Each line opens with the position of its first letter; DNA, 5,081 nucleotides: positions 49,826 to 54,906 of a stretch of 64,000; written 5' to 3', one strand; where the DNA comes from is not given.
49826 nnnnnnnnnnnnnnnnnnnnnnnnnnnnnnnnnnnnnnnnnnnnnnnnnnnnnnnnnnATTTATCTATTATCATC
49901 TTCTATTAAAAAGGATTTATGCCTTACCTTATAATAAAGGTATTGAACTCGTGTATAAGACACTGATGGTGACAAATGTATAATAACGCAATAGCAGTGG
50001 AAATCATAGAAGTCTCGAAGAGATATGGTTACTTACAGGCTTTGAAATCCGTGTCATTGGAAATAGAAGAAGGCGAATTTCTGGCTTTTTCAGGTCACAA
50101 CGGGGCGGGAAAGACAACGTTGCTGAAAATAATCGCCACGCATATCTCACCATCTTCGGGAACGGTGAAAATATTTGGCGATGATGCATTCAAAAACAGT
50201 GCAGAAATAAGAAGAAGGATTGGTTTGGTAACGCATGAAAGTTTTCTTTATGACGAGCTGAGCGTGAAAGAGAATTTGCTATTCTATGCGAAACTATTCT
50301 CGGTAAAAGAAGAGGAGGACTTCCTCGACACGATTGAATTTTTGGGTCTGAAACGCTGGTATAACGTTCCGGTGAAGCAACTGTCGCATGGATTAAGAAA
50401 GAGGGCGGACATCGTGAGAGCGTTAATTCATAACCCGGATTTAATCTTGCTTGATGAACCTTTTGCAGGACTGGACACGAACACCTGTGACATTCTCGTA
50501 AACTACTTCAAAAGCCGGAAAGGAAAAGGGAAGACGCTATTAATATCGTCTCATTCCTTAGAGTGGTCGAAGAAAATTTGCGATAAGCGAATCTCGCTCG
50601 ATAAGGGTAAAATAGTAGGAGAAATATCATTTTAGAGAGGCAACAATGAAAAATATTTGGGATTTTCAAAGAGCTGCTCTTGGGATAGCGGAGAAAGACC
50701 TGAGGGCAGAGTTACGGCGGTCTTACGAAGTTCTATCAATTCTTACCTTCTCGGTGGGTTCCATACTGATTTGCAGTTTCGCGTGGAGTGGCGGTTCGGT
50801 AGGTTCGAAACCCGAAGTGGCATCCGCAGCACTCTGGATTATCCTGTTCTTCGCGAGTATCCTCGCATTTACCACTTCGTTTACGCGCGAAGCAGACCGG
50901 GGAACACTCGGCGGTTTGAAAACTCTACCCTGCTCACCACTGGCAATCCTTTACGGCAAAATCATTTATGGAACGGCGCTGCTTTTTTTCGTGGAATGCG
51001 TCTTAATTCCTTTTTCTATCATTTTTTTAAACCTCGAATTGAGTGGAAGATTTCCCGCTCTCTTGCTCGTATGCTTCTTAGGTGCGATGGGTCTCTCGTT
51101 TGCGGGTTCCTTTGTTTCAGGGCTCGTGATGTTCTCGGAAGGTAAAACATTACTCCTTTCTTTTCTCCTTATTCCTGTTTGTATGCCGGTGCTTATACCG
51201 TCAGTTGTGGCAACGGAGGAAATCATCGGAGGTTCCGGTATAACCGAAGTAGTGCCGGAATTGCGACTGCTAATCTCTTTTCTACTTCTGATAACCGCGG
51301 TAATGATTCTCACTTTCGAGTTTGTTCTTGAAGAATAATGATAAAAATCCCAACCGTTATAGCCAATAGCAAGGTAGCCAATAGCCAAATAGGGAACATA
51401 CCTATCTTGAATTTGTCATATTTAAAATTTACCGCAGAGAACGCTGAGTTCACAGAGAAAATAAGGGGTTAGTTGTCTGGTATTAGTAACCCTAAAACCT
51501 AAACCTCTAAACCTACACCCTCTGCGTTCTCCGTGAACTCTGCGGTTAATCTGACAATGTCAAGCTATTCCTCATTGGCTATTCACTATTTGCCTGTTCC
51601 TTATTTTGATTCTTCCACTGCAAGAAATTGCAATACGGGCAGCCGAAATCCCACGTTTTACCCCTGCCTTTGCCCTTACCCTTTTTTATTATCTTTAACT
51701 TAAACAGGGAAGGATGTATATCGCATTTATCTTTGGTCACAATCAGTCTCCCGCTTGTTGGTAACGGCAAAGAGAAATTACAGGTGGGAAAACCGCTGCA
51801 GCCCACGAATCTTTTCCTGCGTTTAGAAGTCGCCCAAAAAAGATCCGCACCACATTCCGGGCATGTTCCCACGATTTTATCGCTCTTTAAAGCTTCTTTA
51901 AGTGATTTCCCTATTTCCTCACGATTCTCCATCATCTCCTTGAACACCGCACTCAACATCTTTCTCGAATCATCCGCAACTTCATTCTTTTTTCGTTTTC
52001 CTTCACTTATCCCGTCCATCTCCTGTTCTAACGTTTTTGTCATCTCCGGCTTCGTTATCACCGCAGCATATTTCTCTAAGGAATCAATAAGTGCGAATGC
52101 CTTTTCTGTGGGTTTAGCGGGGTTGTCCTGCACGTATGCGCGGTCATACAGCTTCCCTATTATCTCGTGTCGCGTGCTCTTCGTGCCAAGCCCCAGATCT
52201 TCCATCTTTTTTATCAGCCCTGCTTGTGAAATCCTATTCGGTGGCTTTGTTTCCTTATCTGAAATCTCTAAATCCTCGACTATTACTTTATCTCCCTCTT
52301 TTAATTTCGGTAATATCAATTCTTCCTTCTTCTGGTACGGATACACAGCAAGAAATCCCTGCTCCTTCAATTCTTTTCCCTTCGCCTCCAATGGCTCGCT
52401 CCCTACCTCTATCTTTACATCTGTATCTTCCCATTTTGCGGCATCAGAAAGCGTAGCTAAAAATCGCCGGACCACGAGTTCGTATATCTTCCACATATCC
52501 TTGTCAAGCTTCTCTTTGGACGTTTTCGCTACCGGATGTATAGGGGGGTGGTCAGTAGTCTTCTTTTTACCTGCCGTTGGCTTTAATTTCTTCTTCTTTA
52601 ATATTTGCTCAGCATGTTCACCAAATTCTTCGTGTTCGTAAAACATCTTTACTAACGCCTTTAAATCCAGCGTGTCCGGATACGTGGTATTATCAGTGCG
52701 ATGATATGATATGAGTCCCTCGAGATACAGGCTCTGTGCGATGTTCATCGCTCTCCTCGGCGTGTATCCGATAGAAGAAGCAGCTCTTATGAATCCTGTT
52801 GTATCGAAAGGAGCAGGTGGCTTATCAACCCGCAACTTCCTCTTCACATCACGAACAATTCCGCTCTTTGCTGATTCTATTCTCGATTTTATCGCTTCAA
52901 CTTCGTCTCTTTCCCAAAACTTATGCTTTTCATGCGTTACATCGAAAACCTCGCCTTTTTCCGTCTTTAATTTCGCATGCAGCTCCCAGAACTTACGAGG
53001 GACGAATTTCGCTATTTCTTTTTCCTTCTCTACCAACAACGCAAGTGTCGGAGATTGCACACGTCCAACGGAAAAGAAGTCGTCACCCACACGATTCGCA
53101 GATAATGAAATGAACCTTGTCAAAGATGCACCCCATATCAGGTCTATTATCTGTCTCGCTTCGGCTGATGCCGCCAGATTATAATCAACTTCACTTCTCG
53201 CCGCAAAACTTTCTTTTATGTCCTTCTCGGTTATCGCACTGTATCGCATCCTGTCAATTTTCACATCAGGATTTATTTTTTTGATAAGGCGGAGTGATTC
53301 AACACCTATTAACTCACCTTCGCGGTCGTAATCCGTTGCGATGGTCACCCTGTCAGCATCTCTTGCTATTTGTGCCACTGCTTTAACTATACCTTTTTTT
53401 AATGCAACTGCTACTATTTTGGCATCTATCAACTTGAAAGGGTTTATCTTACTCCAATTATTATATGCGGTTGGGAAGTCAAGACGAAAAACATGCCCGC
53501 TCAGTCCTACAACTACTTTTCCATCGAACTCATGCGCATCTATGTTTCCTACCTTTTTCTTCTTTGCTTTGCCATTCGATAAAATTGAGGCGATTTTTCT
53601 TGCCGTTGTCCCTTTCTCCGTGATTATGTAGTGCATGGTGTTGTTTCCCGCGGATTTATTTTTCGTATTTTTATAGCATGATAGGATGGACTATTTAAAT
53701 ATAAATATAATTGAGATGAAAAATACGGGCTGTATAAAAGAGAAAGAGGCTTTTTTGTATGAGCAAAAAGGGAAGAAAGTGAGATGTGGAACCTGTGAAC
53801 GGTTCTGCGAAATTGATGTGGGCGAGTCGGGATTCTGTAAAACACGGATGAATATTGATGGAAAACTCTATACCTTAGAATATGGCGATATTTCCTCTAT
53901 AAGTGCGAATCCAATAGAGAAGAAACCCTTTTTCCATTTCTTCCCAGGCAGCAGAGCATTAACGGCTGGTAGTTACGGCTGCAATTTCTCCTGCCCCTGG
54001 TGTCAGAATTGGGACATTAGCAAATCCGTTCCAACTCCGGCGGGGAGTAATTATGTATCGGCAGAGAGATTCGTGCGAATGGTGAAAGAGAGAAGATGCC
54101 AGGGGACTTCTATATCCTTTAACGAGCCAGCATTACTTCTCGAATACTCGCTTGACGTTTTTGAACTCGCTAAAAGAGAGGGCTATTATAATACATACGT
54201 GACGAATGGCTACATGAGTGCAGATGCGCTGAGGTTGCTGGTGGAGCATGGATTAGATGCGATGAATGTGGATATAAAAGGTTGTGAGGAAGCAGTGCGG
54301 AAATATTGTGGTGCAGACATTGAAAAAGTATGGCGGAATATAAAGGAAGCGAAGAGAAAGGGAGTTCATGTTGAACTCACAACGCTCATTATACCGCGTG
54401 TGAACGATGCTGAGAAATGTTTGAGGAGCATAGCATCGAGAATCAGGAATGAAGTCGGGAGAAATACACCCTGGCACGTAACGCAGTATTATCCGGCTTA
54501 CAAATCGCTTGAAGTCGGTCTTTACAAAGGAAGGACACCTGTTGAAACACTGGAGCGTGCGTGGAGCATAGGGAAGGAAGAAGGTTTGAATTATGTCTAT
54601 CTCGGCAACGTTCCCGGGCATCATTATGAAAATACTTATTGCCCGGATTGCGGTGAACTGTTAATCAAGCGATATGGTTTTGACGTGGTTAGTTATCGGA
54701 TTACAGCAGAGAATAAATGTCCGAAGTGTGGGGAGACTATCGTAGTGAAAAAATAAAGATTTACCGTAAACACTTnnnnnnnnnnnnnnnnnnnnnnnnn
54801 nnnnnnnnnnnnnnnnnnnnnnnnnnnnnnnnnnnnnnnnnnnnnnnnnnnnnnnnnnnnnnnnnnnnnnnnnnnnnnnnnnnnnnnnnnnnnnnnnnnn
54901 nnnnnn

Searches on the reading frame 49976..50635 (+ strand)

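Call 93: search_protein_families(library=pfam, proteins=[window:49976-50635:+], max_evalue=0.00001)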
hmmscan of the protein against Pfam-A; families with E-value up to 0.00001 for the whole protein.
window:49976-50635:+ (219 aa): 2 families
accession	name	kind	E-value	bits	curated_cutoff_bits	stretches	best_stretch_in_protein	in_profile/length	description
PF00005.33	ABC_tran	-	2.3e-32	112.9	25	1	23-164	1-137/137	ABC transporter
PF13304.12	AAA_21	-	1.5e-09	38.8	27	0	119-195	221-300/304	AAA domain, putative AbiEii toxin, Type IV TA system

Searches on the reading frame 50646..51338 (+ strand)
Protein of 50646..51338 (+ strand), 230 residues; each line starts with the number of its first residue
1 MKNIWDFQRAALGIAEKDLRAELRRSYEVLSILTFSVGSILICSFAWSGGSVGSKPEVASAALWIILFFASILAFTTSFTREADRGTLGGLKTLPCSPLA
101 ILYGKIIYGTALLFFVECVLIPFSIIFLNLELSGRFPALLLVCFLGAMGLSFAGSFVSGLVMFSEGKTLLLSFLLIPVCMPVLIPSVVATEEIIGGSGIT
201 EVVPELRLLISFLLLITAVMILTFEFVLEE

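Call 93: search_protein_families(library=pfam, proteins=[window:50646-51338:+], max_evalue=0.00001)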
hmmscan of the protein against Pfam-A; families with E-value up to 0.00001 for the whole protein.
window:50646-51338:+ (230 aa): 1 family
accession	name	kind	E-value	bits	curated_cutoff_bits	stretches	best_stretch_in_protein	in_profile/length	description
PF03379.19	CcmB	-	2.9e-18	66.5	24.9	1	14-224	4-207/215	CcmB protein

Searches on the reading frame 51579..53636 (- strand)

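Call 93: search_protein_families(library=pfam, proteins=[window:51579-53636:-], max_evalue=0.00001)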
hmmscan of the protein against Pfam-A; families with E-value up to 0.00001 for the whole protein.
window:51579-53636:- (685 aa): 3 families
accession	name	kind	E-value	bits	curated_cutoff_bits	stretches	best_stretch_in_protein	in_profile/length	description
PF01131.25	Topoisom_bac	-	6.1e-129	431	35.1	1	150-554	2-410/411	DNA topoisomerase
PF01751.28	Toprim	-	9.7e-11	42.1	23.1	1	4-131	3-92/96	Toprim domain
PF01396.24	Zn_ribbon_Top1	-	1.6e-10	41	32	1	589-626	1-37/39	Topoisomerase DNA binding C4 zinc finger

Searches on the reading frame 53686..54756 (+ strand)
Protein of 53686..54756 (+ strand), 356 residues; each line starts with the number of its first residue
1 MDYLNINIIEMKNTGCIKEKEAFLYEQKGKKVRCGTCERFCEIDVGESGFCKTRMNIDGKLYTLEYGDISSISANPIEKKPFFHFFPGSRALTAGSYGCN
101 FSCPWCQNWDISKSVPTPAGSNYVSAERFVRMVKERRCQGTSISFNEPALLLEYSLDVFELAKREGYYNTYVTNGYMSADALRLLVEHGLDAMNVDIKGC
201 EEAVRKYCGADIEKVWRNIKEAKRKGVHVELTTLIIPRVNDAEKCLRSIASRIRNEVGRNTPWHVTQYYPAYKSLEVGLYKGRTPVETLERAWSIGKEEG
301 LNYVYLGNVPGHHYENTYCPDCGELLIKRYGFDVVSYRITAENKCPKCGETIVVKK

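Call 93: search_protein_families(library=pfam, proteins=[window:53686-54756:+], max_evalue=0.00001)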
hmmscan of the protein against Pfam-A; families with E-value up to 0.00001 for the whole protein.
window:53686-54756:+ (356 aa): 1 family
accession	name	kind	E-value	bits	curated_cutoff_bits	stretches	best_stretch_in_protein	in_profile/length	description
PF04055.27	Radical_SAM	-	3.9e-25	89.4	29.5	1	97-243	5-158/166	Radical SAM superfamily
